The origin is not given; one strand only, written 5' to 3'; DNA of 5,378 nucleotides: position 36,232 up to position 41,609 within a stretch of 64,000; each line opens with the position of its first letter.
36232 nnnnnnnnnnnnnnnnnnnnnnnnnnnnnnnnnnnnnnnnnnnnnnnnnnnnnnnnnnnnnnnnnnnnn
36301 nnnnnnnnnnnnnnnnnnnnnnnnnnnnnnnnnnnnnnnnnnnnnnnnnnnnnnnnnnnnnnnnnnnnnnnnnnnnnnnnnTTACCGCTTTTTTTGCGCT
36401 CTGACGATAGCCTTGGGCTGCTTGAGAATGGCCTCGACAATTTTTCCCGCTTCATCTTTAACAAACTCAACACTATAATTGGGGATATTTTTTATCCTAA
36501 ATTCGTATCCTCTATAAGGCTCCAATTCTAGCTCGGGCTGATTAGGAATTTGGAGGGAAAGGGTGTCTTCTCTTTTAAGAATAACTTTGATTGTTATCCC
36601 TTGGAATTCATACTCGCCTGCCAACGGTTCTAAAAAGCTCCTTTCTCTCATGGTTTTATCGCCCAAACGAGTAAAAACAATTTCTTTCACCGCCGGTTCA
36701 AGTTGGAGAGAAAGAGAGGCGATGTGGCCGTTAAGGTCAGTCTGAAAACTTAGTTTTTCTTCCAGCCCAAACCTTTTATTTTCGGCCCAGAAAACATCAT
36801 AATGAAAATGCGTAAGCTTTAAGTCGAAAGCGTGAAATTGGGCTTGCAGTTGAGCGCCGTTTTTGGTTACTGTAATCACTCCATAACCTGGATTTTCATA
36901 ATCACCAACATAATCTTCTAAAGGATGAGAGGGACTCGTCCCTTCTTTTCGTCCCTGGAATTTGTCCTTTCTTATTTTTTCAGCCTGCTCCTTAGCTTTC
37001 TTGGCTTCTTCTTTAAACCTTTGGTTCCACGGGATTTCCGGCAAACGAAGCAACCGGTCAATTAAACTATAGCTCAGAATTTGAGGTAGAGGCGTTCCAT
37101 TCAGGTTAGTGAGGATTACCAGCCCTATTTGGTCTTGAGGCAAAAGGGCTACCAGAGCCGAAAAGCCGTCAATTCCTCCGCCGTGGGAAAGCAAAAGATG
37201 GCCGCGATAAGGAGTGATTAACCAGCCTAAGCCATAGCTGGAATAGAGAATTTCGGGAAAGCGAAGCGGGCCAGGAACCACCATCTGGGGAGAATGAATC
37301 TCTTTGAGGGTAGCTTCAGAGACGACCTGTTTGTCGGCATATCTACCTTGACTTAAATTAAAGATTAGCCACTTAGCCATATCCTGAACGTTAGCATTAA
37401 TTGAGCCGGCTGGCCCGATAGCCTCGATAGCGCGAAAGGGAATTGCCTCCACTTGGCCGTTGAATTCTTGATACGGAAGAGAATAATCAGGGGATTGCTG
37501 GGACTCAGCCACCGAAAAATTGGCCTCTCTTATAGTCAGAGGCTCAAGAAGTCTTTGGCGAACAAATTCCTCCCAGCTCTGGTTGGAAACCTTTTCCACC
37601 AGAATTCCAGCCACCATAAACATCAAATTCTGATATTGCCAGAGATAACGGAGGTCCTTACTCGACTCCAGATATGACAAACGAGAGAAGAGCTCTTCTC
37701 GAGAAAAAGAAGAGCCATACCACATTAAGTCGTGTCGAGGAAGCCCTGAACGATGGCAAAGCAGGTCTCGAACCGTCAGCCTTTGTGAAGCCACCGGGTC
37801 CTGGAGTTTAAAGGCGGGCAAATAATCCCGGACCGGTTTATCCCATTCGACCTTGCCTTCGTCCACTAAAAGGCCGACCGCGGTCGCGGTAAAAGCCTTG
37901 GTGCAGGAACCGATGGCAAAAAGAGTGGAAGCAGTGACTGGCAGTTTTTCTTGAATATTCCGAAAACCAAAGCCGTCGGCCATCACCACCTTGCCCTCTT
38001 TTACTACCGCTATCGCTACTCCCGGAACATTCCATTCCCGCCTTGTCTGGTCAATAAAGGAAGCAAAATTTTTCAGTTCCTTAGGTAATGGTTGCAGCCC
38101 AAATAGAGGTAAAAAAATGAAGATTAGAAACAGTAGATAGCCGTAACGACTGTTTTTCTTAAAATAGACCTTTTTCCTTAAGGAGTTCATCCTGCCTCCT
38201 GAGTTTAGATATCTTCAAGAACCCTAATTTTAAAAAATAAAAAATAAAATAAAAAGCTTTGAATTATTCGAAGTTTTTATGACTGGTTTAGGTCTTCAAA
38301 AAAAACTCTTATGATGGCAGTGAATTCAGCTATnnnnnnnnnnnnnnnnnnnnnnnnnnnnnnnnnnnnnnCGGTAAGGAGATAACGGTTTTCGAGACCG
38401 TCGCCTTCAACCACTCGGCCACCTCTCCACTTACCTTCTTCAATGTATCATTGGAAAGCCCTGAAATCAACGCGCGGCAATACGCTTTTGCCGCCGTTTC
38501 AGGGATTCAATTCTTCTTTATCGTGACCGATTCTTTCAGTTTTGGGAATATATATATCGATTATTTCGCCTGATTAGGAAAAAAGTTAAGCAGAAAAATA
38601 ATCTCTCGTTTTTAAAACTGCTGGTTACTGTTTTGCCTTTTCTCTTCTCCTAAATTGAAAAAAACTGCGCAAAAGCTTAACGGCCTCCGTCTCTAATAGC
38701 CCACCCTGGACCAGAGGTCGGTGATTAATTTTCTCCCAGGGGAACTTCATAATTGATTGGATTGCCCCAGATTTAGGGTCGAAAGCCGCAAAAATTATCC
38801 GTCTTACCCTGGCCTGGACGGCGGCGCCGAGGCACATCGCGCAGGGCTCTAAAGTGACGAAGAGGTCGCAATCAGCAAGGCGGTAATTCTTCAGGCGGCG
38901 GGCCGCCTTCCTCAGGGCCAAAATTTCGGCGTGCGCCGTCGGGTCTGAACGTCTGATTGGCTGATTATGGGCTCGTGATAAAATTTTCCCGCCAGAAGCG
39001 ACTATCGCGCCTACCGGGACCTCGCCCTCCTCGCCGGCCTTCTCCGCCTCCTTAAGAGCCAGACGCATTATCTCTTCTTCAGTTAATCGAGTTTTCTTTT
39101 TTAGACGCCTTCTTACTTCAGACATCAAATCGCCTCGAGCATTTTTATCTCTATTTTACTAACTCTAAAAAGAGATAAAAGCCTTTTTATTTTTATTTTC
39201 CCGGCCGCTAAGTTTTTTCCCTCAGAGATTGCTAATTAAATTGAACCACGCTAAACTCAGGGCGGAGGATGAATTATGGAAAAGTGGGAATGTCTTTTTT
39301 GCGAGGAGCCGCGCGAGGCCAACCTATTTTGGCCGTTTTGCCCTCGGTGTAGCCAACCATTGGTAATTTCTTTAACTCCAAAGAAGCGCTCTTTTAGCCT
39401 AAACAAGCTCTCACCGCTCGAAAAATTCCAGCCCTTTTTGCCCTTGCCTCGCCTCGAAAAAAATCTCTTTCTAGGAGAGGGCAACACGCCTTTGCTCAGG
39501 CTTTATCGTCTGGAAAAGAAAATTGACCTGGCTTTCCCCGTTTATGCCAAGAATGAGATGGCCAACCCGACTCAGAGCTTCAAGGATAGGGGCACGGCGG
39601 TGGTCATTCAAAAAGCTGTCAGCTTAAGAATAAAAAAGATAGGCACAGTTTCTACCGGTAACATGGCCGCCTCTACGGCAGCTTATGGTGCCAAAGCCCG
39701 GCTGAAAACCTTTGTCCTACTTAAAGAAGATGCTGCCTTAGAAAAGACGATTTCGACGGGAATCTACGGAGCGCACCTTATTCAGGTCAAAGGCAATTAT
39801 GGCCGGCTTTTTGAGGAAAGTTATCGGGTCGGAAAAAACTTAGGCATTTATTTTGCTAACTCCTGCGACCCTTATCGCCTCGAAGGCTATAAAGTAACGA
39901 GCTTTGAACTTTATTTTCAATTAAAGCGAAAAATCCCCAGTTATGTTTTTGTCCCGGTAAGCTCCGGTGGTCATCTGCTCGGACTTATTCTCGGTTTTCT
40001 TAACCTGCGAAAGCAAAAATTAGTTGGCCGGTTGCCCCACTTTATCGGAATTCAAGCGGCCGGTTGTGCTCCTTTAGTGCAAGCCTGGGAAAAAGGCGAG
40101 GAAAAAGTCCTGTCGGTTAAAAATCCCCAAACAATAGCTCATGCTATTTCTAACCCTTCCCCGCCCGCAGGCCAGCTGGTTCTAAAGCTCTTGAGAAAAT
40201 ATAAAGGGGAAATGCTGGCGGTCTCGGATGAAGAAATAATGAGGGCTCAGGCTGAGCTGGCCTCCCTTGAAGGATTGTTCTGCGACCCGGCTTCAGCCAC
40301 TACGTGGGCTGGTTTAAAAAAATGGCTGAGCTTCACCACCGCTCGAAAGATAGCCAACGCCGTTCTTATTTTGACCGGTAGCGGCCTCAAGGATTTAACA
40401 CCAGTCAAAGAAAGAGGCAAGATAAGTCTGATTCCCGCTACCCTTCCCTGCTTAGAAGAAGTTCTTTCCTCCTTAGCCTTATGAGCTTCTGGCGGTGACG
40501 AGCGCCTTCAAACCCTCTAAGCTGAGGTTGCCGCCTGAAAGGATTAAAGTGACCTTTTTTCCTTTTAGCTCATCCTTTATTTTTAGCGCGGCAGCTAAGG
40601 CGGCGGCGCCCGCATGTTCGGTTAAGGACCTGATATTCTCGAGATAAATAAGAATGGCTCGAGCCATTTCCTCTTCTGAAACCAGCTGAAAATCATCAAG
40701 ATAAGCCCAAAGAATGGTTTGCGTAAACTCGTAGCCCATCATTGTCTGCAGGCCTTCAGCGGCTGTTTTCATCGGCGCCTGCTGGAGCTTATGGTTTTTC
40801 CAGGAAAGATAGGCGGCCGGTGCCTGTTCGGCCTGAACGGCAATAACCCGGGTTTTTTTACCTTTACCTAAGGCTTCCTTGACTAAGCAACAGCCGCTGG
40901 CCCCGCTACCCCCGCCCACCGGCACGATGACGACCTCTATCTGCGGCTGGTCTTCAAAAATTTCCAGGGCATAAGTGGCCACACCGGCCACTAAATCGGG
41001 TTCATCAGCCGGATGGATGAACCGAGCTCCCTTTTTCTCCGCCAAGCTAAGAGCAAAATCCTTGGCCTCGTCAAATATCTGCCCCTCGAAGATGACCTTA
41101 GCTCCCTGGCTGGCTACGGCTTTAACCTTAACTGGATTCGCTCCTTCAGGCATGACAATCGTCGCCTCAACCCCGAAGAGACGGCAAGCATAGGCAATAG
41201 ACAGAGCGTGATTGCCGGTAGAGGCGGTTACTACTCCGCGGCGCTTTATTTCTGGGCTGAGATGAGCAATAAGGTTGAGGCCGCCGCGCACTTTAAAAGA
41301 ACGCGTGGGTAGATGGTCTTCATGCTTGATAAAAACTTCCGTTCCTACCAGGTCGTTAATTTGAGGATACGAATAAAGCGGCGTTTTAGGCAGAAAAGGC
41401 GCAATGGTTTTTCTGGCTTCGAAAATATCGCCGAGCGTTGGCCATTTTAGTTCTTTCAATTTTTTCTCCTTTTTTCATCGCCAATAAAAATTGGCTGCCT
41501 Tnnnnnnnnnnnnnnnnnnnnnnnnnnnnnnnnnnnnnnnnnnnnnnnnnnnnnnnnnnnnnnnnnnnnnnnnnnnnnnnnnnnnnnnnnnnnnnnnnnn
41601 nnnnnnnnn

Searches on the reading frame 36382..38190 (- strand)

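Call 22: search_protein_families(library=pfam, proteins=[window:36382-38190:-], max_evalue=0.00001)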
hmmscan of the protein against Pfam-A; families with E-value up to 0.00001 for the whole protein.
window:36382-38190:- (602 aa): 2 families
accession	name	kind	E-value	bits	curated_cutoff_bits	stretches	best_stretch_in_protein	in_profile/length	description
PF00144.29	Beta-lactamase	-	2.8e-69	234.3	27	1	43-366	2-313/329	Beta-lactamase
PF11954.13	DUF3471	-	2.9e-26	92.3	29.3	1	414-507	2-102/103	Domain of unknown function (DUF3471)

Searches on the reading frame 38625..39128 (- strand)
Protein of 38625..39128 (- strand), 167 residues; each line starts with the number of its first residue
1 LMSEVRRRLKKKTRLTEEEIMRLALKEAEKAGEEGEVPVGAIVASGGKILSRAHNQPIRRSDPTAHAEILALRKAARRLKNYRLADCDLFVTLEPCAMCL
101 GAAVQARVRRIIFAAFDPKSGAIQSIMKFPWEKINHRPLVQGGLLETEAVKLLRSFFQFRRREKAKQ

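Call 51: search_protein_families(library=pfam, proteins=[window:38625-39128:-], max_evalue=0.00001)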
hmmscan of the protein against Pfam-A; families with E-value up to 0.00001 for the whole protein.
window:38625-39128:- (167 aa): 2 families
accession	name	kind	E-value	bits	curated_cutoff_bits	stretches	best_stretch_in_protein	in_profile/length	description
PF14437.12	MafB19-deam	-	1.8e-33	115.8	27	1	17-158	3-139/142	MafB19-like deaminase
PF00383.29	dCMP_cyt_deam_1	-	7.1e-28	96.9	25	1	17-114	4-101/102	Cytidine and deoxycytidylate deaminase zinc-binding region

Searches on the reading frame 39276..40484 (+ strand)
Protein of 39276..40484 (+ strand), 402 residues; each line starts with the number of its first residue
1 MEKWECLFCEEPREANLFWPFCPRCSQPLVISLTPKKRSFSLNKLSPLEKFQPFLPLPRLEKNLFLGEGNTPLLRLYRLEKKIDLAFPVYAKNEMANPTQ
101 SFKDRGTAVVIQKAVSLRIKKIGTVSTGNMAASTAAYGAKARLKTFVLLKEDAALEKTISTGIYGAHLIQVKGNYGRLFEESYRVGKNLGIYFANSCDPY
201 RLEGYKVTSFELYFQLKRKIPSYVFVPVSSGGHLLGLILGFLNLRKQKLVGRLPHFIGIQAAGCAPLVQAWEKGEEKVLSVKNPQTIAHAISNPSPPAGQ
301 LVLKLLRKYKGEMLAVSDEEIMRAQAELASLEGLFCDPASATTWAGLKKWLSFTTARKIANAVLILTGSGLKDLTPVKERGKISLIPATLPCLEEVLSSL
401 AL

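Call 22: search_protein_families(library=pfam, proteins=[window:39276-40484:+], max_evalue=0.00001)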
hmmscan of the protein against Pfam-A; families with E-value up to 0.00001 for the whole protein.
window:39276-40484:+ (402 aa): 1 family
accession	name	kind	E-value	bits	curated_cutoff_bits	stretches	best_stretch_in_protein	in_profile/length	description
PF00291.31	PALP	-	2.9e-67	227.5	35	1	65-368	2-295/295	Pyridoxal-phosphate dependent enzyme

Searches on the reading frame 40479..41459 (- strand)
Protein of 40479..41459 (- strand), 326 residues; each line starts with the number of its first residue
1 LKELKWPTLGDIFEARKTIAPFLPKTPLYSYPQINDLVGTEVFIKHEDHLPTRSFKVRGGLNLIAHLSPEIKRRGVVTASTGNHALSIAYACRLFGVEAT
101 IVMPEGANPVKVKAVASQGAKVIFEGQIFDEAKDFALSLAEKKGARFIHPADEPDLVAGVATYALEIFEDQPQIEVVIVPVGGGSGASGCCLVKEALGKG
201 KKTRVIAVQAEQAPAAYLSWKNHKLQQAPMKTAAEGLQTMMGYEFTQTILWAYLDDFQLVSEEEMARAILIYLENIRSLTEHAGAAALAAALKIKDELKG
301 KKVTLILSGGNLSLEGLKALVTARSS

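Call 23: search_protein_families(library=pfam, proteins=[window:40479-41459:-], max_evalue=0.00001)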
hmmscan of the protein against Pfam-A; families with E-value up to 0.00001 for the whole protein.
window:40479-41459:- (326 aa): 1 family
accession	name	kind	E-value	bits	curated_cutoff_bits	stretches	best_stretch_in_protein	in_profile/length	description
PF00291.31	PALP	-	2.9e-71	240.6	35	1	23-309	5-295/295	Pyridoxal-phosphate dependent enzyme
